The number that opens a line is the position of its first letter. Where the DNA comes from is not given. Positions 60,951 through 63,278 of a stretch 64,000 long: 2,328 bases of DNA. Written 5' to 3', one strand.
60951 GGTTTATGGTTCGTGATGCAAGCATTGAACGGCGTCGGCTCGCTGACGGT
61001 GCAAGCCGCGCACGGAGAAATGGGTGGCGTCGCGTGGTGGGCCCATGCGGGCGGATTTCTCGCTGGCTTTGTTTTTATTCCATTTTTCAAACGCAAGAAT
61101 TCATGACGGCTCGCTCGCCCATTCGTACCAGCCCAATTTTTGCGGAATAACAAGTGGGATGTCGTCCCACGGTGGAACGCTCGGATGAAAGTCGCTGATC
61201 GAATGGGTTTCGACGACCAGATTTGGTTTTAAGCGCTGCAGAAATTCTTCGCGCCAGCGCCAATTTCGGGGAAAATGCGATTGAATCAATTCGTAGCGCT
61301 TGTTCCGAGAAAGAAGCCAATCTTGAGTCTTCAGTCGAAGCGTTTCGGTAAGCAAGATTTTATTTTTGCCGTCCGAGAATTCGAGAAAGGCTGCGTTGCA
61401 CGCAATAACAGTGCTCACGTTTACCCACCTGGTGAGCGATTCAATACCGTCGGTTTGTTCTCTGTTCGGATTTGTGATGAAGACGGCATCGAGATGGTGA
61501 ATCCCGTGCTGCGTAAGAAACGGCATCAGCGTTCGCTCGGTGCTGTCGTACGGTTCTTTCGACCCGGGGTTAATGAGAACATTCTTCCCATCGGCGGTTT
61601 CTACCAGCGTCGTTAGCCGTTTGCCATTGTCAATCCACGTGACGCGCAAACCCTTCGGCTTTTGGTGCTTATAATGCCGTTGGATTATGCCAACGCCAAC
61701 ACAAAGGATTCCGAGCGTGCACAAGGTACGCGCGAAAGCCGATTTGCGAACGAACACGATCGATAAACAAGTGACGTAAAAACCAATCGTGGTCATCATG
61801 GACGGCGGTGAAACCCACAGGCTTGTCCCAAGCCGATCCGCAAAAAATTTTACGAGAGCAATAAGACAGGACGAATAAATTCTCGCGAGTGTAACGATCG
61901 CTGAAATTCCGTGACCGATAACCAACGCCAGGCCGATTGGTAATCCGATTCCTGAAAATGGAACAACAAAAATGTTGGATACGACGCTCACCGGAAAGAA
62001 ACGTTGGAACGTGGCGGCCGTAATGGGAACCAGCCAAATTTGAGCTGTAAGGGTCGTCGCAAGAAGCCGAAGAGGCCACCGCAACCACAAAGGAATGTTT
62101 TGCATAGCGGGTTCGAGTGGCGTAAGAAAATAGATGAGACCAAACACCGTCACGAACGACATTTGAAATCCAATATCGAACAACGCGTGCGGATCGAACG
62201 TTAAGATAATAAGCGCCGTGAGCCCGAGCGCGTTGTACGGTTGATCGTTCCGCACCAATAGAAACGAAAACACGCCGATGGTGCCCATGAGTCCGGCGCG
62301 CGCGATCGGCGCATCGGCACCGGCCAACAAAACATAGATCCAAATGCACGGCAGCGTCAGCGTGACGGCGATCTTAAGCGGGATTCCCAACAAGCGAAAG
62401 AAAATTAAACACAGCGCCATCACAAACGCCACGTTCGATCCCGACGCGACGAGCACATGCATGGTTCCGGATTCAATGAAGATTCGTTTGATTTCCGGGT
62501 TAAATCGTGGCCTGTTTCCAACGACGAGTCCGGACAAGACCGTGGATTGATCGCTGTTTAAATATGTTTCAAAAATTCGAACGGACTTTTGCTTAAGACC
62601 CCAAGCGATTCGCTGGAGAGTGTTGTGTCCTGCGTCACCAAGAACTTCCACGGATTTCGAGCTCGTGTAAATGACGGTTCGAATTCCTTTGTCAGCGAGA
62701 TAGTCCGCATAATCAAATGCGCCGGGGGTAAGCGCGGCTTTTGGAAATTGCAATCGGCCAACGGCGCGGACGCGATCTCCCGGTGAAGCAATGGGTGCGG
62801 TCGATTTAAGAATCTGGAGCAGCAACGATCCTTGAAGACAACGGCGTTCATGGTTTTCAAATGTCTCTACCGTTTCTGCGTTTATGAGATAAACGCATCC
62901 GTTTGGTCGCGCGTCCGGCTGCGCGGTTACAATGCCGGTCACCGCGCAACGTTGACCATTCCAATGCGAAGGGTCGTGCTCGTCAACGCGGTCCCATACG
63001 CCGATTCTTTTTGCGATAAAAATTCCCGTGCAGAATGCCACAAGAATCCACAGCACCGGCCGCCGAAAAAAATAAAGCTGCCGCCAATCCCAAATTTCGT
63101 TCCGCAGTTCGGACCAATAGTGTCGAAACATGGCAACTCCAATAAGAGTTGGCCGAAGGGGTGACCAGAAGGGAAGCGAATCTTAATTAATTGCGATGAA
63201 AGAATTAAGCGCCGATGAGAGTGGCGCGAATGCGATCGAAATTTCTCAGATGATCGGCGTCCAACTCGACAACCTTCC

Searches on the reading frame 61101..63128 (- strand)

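Call 78: search_protein_families(library=pfam, proteins=[window:61101-63128:-], max_evalue=0.00001)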
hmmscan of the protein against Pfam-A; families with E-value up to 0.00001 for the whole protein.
window:61101-63128:- (675 aa): 2 families
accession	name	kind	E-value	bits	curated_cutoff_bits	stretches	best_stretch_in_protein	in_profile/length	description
PF03772.21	Competence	-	2.2e-50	172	23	1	201-461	1-267/270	Competence protein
PF13567.11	DUF4131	-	4.3e-20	72.5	31.6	1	21-158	27-162/165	Domain of unknown function (DUF4131)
